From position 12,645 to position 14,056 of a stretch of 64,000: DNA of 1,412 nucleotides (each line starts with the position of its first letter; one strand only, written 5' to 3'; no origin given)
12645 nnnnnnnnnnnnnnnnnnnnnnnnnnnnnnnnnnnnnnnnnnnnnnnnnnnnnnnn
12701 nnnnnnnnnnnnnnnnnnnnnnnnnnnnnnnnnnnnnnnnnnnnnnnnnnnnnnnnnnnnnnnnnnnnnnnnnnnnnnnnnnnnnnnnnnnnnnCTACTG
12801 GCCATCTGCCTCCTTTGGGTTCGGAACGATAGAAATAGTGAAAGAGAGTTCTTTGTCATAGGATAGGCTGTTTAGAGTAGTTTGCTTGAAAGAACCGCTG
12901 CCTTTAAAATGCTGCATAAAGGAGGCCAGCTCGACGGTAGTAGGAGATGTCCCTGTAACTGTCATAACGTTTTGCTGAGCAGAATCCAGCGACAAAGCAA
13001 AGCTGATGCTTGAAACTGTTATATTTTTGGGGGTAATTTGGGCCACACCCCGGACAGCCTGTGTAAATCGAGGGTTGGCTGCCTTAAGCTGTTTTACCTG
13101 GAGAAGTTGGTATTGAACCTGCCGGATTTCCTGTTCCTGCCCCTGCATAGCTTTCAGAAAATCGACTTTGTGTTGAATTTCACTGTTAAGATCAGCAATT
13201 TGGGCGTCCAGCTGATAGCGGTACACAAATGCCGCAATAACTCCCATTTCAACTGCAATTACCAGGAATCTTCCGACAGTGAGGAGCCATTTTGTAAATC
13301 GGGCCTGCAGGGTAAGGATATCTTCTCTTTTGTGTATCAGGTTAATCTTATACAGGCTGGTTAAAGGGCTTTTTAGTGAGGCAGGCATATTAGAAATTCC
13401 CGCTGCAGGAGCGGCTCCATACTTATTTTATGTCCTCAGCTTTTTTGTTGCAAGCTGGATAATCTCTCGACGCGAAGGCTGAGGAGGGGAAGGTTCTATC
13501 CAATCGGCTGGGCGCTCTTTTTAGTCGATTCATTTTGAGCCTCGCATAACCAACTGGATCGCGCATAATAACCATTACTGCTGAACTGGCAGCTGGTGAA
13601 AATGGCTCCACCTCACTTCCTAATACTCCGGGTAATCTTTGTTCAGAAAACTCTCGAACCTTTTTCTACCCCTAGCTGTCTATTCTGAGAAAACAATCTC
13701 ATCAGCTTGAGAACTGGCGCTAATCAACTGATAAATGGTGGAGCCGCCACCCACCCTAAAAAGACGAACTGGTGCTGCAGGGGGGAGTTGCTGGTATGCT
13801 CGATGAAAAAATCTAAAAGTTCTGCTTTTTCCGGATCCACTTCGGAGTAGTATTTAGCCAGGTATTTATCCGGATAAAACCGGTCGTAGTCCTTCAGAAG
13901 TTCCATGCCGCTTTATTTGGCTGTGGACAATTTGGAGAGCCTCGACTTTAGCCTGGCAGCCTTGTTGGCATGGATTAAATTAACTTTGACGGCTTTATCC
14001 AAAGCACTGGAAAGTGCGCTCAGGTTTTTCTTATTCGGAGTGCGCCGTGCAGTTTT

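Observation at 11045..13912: pilN-pilO module followed by a dockerin-bearing protein, with no pilM and a decayed gene upstream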

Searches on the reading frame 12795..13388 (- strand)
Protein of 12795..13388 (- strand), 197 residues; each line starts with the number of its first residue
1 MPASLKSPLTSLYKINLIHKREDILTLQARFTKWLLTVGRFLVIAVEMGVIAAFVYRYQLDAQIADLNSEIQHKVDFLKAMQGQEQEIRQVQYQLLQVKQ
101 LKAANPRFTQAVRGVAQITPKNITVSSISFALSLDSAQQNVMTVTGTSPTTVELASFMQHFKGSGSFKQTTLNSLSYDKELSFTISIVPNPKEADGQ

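Call 3: search_protein_families(library=pfam, proteins=[window:12798-13388:-], max_evalue=1)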
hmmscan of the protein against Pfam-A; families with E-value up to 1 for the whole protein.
window:12798-13388:- (197 aa): 1 family
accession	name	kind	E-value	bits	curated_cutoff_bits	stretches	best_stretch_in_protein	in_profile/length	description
PF05137.18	PilN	-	5.7e-05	23.5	22.8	1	116-179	7-63/78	Fimbrial assembly protein (PilN)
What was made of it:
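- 12795..13388 (-): pilN (197 aa): cytoplasmic N-terminus, TM segment plus coiled coil, ferredoxin-like core. Pfam PilN 23.5 bits (call 3).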

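Call 4: search_protein_families(library=ncbifam, proteins=[window:12798-13388:-], max_evalue=1)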
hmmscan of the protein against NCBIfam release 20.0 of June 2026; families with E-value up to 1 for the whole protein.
window:12798-13388:- (197 aa): 1 family
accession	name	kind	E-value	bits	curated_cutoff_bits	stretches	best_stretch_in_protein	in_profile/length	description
NF040576.1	T2SS_GspM_XpsM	equivalog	0.021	14.5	60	1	49-111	13-74/180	type II secretion system protein GspM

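Call 11: find_encoding_contigs(protein=window:12795-13388:-, flank=10000, max_places=6)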
Protein window:12795-13388:- (197 aa): 3 contigs read that carry it; 1 place shown.
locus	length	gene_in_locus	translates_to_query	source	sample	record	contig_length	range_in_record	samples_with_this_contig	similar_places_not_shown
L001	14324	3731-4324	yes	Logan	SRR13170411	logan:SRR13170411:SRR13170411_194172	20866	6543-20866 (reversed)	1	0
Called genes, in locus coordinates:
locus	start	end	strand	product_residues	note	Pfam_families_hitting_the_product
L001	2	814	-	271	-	?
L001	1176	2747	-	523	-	PF03023:MurJ, PF13440:Polysacc_synt_3, PF01554:MatE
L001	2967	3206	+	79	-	PF01649:Ribosomal_S20p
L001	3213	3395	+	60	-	-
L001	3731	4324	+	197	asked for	-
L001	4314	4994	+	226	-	-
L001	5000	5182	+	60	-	-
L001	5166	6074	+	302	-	PF16656:Pur_ac_phosph_N, PF13499:EF-hand_7 (faint), PF00036:EF-hand_1 (faint), PF13202:EF-hand_5 (faint), PF13405:EF-hand_6 (faint), PF00404:Dockerin_1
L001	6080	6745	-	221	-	PF21694:DNA_pol3_delta_C (faint)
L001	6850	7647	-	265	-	PF00702:Hydrolase, PF13419:HAD_2, PF13242:Hydrolase_like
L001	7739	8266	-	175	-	-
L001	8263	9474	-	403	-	PF03816:LytR_cpsA_psr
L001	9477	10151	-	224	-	PF00121:TIM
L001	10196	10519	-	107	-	PF01035:DNA_binding_1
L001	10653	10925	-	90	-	PF00085:Thioredoxin, PF13098:Thioredoxin_2 (weak), PF13905:Thioredoxin_8 (faint), PF14595:Thioredoxin_9 (weak), PF13192:Thioredoxin_3 (weak)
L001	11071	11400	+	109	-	-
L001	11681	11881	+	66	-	PF00580:UvrD-helicase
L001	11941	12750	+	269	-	PF14528:LAGLIDADG_3 (weak)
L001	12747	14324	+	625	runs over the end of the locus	PF00580:UvrD-helicase, PF13245:AAA_19, PF13604:AAA_30 (faint), PF01443:Viral_helicase1 (faint), PF13361:UvrD_C, PF13538:UvrD_C_2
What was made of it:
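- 12125..12859 (-): pilO (244-aa ORF; probable start at the ATG at 12805, giving 226 aa and an 11-nt overlap with the end of pilN). The gene caller gives 226 aa in L001 (call 11).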

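Call 38: find_homologous_proteins(query=A3, max_evalue=0.001)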
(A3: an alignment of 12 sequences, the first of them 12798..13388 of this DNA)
Query A3 (12 sequences) (197 aa, profile of the alignment): 44 proteins with E <= 0.001 among 2066 candidates.
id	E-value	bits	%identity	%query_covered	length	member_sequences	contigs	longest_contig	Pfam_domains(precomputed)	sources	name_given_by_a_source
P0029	3.4e-66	240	27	94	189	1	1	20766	PF05137.19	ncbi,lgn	-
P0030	2.2e-64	235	100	100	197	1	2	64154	-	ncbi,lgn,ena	-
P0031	8.3e-63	229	27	89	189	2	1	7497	PF05137.19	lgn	-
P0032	2.4e-60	221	26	94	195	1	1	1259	PF05137.19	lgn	-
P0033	3.6e-58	214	28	100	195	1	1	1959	PF05137.19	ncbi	-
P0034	4.0e-58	214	31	91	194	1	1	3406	PF05137.19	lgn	-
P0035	1.2e-57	213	29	94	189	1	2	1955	PF05137.19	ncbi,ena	-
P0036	3.8e-55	204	28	99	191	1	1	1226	PF05137.19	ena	-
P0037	3.8e-55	204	30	89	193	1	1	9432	PF05137.19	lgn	-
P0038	6.5e-54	200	26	86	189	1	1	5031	PF05137.19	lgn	-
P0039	4.0e-52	195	28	95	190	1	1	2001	PF05137.19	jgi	jgi:Tfp pilus assembly protein PilN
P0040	1.3e-51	193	30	81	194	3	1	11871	PF05137.19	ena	-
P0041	2.3e-51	192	35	78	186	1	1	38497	PF05137.19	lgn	-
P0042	1.5e-50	189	29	81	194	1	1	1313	PF05137.19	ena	-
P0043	1.6e-49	186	33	79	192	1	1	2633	PF05137.19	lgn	-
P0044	1.2e-40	157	22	83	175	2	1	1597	PF05137.19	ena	-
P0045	2.2e-38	150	29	88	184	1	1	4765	PF05137.19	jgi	jgi:Tfp pilus assembly protein PilN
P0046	6.0e-36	142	29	31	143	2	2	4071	PF05137.19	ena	-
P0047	6.6e-35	138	28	91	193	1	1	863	PF05137.19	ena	-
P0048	1.9e-34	137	28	84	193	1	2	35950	PF05137.19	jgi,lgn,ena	-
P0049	4.4e-34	136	25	91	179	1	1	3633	PF05137.19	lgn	-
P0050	2.2e-33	134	24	40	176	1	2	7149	PF05137.19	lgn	-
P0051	1.4e-32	131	26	84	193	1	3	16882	PF05137.19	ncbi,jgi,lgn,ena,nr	ncbi:MAG: PilN domain-containing protein [Patescibacteria group bacterium]|nr:PilN domain-containing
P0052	3.9e-32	129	31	31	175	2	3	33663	PF05137.19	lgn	-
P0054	1.2e-31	128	-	-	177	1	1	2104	PF05137.19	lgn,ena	-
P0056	1.4e-31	128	30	75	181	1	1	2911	PF05137.19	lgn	-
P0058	4.0e-31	126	26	83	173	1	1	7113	PF05137.19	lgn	-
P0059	2.9e-30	123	20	83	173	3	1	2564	PF05137.19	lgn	-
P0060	7.0e-30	122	31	37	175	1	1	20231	PF05137.19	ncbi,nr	ncbi:PilN domain-containing protein [Candidatus Roizmanbacteria bacterium]|nr:PilN domain-containing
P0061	1.8e-29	121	21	83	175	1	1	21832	PF05137.19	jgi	jgi:Tfp pilus assembly protein PilN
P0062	4.3e-29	119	44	14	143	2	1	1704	PF05137.19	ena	-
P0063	9.9e-28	115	26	36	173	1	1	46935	PF05137.19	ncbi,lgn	-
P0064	1.6e-27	114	20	89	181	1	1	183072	PF05137.19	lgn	-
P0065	2.6e-26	110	22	83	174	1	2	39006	PF05137.19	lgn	-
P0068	1.7e-25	108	23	83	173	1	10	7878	PF05137.19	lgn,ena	-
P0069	2.5e-25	107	22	83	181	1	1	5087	PF05137.19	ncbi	-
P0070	1.4e-24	105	28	35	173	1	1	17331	PF05137.19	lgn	-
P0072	1.0e-13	69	27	93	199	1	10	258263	-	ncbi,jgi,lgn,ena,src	ncbi:MAG TPA: hypothetical protein VIH52_04535 [Candidatus Nanoarchaeia archaeon]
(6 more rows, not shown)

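Call 39: find_encoding_contigs(protein=P0064, flank=6000, max_places=1)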
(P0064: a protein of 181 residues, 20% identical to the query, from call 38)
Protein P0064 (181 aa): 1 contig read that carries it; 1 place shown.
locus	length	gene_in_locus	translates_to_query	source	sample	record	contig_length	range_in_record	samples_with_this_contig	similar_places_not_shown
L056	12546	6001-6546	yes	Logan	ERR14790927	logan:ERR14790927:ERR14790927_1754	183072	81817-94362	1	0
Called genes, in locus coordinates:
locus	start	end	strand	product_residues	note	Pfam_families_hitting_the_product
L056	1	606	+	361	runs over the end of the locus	PF00483:NTP_transferase, PF22640:ManC_GMP_beta-helix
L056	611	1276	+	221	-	PF02397:Bac_transf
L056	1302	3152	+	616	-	PF13196:DUF4012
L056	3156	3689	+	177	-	PF11967:RecO_N, PF02565:RecO_C (faint)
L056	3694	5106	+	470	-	PF00587:tRNA-synt_2b, PF03129:HGTP_anticodon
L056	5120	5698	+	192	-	-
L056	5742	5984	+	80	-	PF01649:Ribosomal_S20p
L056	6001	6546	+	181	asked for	PF05137:PilN (weak)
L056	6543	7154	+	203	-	-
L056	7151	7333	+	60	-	-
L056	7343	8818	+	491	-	PF16656:Pur_ac_phosph_N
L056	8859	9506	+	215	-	-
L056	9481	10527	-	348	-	PF03816:LytR_cpsA_psr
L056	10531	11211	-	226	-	PF00121:TIM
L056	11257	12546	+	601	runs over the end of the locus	PF00580:UvrD-helicase, PF13245:AAA_19, PF13604:AAA_30 (faint), PF01443:Viral_helicase1 (faint), PF13361:UvrD_C, PF13538:UvrD_C_2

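Call 40: find_encoding_contigs(protein=P0060, flank=6000, max_places=1)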
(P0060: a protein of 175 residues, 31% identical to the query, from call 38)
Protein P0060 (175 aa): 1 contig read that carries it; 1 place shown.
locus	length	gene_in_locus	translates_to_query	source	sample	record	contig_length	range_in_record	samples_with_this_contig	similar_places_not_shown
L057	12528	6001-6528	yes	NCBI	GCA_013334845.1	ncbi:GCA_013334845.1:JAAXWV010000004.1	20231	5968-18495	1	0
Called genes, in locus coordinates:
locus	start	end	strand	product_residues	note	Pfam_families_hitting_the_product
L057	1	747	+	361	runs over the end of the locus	PF00483:NTP_transferase, PF22640:ManC_GMP_beta-helix (weak)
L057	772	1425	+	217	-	PF02397:Bac_transf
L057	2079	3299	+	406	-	PF13196:DUF4012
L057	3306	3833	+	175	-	PF11967:RecO_N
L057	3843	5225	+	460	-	PF28494:GlyRS_ins_1 (faint), PF00587:tRNA-synt_2b, PF03129:HGTP_anticodon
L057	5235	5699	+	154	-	-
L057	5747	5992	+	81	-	PF01649:Ribosomal_S20p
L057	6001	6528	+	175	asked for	PF05137:PilN (weak)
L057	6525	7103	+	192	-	-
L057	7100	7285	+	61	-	-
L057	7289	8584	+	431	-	PF16656:Pur_ac_phosph_N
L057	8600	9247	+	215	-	-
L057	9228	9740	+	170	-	-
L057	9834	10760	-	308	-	PF03816:LytR_cpsA_psr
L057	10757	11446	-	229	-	PF00121:TIM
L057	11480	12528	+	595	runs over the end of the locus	PF00580:UvrD-helicase, PF13245:AAA_19, PF13604:AAA_30 (faint), PF01443:Viral_helicase1 (faint), PF13087:AAA_12 (faint), PF13361:UvrD_C, PF13538:UvrD_C_2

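Call 41: find_encoding_contigs(protein=P0072, flank=6000, max_places=1)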
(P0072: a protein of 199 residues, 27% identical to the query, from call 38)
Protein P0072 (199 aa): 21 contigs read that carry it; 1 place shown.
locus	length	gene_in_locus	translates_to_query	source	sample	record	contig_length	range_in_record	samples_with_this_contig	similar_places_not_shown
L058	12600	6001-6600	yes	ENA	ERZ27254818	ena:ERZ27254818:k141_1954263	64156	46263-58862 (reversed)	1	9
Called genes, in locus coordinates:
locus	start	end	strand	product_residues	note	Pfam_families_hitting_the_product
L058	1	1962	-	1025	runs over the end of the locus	PF02384:N6_Mtase, PF20473:MmeI_Mtase (weak), PF07669:Eco57I, PF18135:Type_ISP_C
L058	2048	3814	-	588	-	PF00009:GTP_EFTU, PF01926:MMR_HSR1 (weak), PF03144:GTP_EFTU_D2, PF16658:RF3_C (faint), PF00679:EFG_C, PF06421:LepA_C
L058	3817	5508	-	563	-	PF03023:MurJ, PF01554:MatE (weak)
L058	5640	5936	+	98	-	PF01649:Ribosomal_S20p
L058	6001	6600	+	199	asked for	-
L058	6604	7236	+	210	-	-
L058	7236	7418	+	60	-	-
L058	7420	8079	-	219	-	PF21694:DNA_pol3_delta_C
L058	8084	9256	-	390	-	PF03816:LytR_cpsA_psr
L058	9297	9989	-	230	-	PF00121:TIM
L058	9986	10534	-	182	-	PF00293:NUDIX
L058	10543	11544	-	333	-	PF00162:PGK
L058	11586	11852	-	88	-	PF00085:Thioredoxin, PF13098:Thioredoxin_2, PF13905:Thioredoxin_8 (faint)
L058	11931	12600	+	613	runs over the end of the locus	PF00580:UvrD-helicase, PF13245:AAA_19, PF01443:Viral_helicase1 (faint), PF13361:UvrD_C, PF13538:UvrD_C_2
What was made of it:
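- One lineage (L058) has the cassette without the fourth gene (call 41), so that gene is dispensable or has moved. L058 has the cassette without this gene (call 41).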

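Call 44: search_solved_structures(query=A3, max_evalue=10, show_alignments=1)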
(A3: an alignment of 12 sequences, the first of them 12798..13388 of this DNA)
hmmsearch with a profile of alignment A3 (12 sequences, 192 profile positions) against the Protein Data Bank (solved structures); distinct sequences matched with E-value up to 10: 11.
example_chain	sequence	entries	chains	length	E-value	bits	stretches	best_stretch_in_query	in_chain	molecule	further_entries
3jc8_Na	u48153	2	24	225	0.0039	20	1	36-158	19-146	PilN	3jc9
4bhq_A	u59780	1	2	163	0.33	13.7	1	64-177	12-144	COMPETENCE PROTEIN PILN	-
2lpz_A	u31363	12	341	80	0.49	13.2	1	56-116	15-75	Protein prgI | PrgI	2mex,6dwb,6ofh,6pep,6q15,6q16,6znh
6off_A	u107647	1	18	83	0.55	13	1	56-116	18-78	Protein PrgI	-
6dcs_A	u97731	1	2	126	0.58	12.9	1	68-104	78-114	Stage III sporulation protein AF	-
2kv7_A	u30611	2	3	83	0.78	12.5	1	56-116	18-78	Protein prgI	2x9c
1s94_A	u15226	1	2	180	0.81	12.5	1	56-152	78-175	s-syntaxin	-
6ofe_P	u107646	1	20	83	0.84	12.4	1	56-116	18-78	Protein PrgI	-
2jow_A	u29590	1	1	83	0.87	12.4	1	56-113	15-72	Protein prgI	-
6ofg_P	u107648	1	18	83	0.91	12.3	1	56-116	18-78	Protein PrgI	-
9d7z_J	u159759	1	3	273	1.9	11.3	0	114-150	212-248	Ig-like domain-containing protein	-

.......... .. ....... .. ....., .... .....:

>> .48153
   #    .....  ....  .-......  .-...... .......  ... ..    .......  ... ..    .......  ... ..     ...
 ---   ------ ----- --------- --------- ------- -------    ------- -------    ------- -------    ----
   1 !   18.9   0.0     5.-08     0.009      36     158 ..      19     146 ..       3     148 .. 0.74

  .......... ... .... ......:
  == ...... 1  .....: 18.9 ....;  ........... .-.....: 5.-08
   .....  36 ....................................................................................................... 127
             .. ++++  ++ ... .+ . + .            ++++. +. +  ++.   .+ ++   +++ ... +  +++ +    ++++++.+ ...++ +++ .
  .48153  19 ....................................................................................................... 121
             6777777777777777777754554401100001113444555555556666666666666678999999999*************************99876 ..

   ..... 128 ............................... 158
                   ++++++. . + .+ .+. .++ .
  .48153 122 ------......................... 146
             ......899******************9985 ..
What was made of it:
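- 12795..13388 (-): Profile hit to M. xanthus PilN 3jc8, E=0.004 (call 44).
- Similarity to solved PilN is only weak (E=0.004, call 44).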

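Call 47: search_protein_families(library=pfam, proteins=[L056:7343-8815:+, L057:7289-8581:+, L056:8859-9503:+, L057:8600-9244:+, L056:5120-5695:+], max_evalue=0.1)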
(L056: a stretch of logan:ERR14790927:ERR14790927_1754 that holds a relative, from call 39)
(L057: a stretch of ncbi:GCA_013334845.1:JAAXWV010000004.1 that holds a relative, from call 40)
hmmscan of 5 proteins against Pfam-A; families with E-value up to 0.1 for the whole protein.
L056:7343-8815:+ (491 aa): 6 families
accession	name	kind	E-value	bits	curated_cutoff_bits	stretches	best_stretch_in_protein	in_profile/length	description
PF16656.11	Pur_ac_phosph_N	-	1.9e-11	44.8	30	1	56-130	11-84/93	Purple acid Phosphatase, N-terminal domain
PF19077.6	Big_13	-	4.7e-05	24.2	27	1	316-376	27-88/102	Bacterial Ig-like domain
PF13620.12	CarboxypepD_reg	-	0.00015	22.5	32.3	0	154-195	4-47/82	Carboxypeptidase regulatory-like domain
PF13567.11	DUF4131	-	0.018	15.2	31.6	1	8-68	24-78/165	Domain of unknown function (DUF4131)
PF00041.27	fn3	-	0.033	14.8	25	1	61-122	17-68/84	Fibronectin type III domain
PF14734.12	DUF4469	-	0.044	14.2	22.6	0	313-373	24-87/101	Domain of unknown function (DUF4469) with IG-like fold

L057:7289-8581:+ (431 aa): 1 family
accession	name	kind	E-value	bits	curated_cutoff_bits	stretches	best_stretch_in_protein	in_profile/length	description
PF16656.11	Pur_ac_phosph_N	-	1.3e-08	35.7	30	1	58-140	12-93/93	Purple acid Phosphatase, N-terminal domain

L056:8859-9503:+ (215 aa): 0 families

L057:8600-9244:+ (215 aa): 0 families

L056:5120-5695:+ (192 aa): 2 families
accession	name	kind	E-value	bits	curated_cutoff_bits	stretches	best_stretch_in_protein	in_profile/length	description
PF23933.1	DUF7269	-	0.017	15.6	29.1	1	16-67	30-80/162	Family of unknown function (DUF7269)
PF14221.11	DUF4330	-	0.046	14.3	27.6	1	15-113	20-116/167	Domain of unknown function (DUF4330)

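Call 67: predict_structure(alignment_id=A6)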
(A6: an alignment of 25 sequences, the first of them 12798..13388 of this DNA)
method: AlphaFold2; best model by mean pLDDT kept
length: 197 residues; sequences in the alignment: 25
mean_pLDDT: 83.4   pTM: 0.48
mean pLDDT of the five models: 83.4, 83.1, 80.9, 77.8, 77.8
residues with pLDDT >= 90: 106; 70-90: 55; 50-70: 25; < 50: 11
segments of 3 or more residues with pLDDT < 50: 16-19
pLDDT, mean of each block of 10 residues (from residue 1): 50 50 68 92 96 98 97 94 91 90 78 88 91 67 93 93 88 90 90 59
secondary structure, 60 per line:
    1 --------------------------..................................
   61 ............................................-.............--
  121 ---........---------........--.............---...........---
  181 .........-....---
elements in order: H27-104 H106-118 E124-131 E141-148 H151-163 E167-177 E181-189 H191-194
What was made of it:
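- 12795..13388 (-): AF2 model pLDDT 83 (call 67).
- On PilN (PF05137): AF2 model: helix 27-104, then alpha-beta-beta-alpha-beta-beta (call 67).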

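Call 70: fold_search(model_id=the predicted structure, library=pdb)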
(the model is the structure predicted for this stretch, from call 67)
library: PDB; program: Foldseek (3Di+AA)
matches with E <= 10: 1013; with E <= 0.001: 0
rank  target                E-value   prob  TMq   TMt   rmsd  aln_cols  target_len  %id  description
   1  5hl8_A                2.7e-03  1.00  0.33  0.73   2.6        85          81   13  1.93 Angstrom resolution crystal structure of a pullulanase-specific type II secretion system integral cytoplasmic mem (released 2016-01-27)
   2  5hl8_C                7.9e-03  1.00  0.31  0.69   3.8        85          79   13  1.93 Angstrom resolution crystal structure of a pullulanase-specific type II secretion system integral cytoplasmic mem (released 2016-01-27)
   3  2w7v_A                8.9e-03  1.00  0.34  0.74   2.9        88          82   10  periplasmic domain of EpsL from Vibrio parahaemolyticus (released 2010-03-31)
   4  8a9w                  9.5e-03  1.00  0.32  0.77   2.7        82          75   15  Crystal structure of PulL C-ter domain (released 2023-01-11)
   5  6ghu_A                1.6e-02  1.00  0.30  0.67   3.0        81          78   18  Crystal structure of the periplasmic domain of XcpY, oP crystal form. (released 2018-11-21)
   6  5n7l                  2.3e-02  1.00  0.31  0.68   2.9        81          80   15  Crystal structure of the periplasmic domain of XcpY, tI crystal form. (released 2018-03-14)
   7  5iuk_A                5.3e-02  0.77  0.20  0.19   4.5        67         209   12  Crystal structure of the DesK-DesR complex in the phosphotransfer state with high Mg2+ (150 mM) (released 2016-12-21)
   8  1r62                  1.1e-01  0.54  0.21  0.27   8.1        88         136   12  Crystal structure of the C-terminal Domain of the Two-Component System Transmitter Protein NRII (NtrB) (released 2004-06-15)
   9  7amv_A                1.3e-01  0.63  0.22  0.05   7.0        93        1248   11  Atomic structure of the poxvirus transcription pre-initiation complex in the initially melted state (released 2021-10-06)
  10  6mrs                  1.9e-01  0.75  0.24  0.49   4.4        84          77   11  De novo designed protein Peak6 (released 2019-06-12)
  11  9dd4_A                2.0e-01  0.84  0.22  0.32   3.3        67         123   12  Crystal Structure of Designed facilitated dissociation target LHD101An1: LHD101A with an N-terminal extension (released 2025-08-20)
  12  8kgp_A                2.0e-01  0.44  0.20  0.06   5.8        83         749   14  Structure of African swine fever virus topoisomerase II in complex with dsDNA (released 2024-04-03)
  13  6e95_A                2.1e-01  0.35  0.20  0.17   7.2        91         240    9  Chimeric structure of Saccharomyces cerevisiae GCN4 leucine zipper fused to Staphylococcus aureus AgrC cytoplasmic his (released 2019-02-27)
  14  3ehj_A                2.2e-01  0.51  0.20  0.19   4.4        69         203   12  Crystal structure of DesKC-H188V in complex with AMP-PCP (released 2009-09-15)
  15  7dn3_K                2.4e-01  0.90  0.24  0.42   4.2        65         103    6  Structure of Human RNA Polymerase III elongation complex (released 2021-03-17)
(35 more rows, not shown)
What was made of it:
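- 12795..13388 (-): The core matches GspL periplasmic domains, target-normalised TM-score 0.67-0.77 (call 70).
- On PilN (PF05137): Foldseek matches PulL, EpsL and XcpY periplasmic domains, with PilO and EpsM further down (call 70).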

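Call 80: search_protein_families(library=ncbifam, proteins=[L056:7343-8815:+, L057:7289-8581:+], max_evalue=10)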
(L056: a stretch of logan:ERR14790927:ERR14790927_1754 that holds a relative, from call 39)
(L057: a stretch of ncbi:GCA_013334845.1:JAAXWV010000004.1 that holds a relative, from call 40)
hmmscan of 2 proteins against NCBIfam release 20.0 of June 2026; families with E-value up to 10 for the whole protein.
L056:7343-8815:+ (491 aa): 1 family
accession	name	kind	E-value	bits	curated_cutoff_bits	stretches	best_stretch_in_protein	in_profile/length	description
NF033510.3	Ca_tandemer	repeat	2.4e-08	34.2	50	2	311-376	26-93/96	Ca2+-stabilized repeat-containing adhesin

L057:7289-8581:+ (431 aa): 0 families

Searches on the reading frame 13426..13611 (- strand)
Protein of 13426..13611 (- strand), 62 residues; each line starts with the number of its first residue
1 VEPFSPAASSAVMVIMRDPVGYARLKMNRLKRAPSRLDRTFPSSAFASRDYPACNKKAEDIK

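Call 3: search_protein_families(library=pfam, proteins=[window:13426-13611:-], max_evalue=1)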
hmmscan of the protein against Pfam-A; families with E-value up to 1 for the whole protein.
window:13426-13611:- (62 aa): 0 families

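Call 4: search_protein_families(library=ncbifam, proteins=[window:13426-13611:-], max_evalue=1)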
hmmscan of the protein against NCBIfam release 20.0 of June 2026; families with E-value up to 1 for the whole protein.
window:13426-13611:- (62 aa): 0 families

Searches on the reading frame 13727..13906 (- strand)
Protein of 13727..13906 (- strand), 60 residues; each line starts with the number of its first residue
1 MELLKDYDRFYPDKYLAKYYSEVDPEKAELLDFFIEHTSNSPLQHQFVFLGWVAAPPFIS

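Call 3: search_protein_families(library=pfam, proteins=[window:13727-13906:-], max_evalue=1)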
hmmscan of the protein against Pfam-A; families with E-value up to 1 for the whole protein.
window:13727-13906:- (60 aa): 1 family
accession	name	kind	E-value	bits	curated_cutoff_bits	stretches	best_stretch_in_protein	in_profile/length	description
PF01234.23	NNMT_PNMT_TEMT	-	0.09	12.4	25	1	7-36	13-44/261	NNMT/PNMT/TEMT family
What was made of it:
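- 13578..13906 (-): NNMT/PNMT/TEMT-family methyltransferase pseudogene: one frameshift near 13757, in-frame stops at 13680-13682 and 13620-13622, and truncation after about 40% of the family length. The stub alone scores only 12.4 bits (call 3).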

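Call 4: search_protein_families(library=ncbifam, proteins=[window:13727-13906:-], max_evalue=1)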
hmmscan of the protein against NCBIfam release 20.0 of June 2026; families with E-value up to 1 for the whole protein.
window:13727-13906:- (60 aa): 0 families
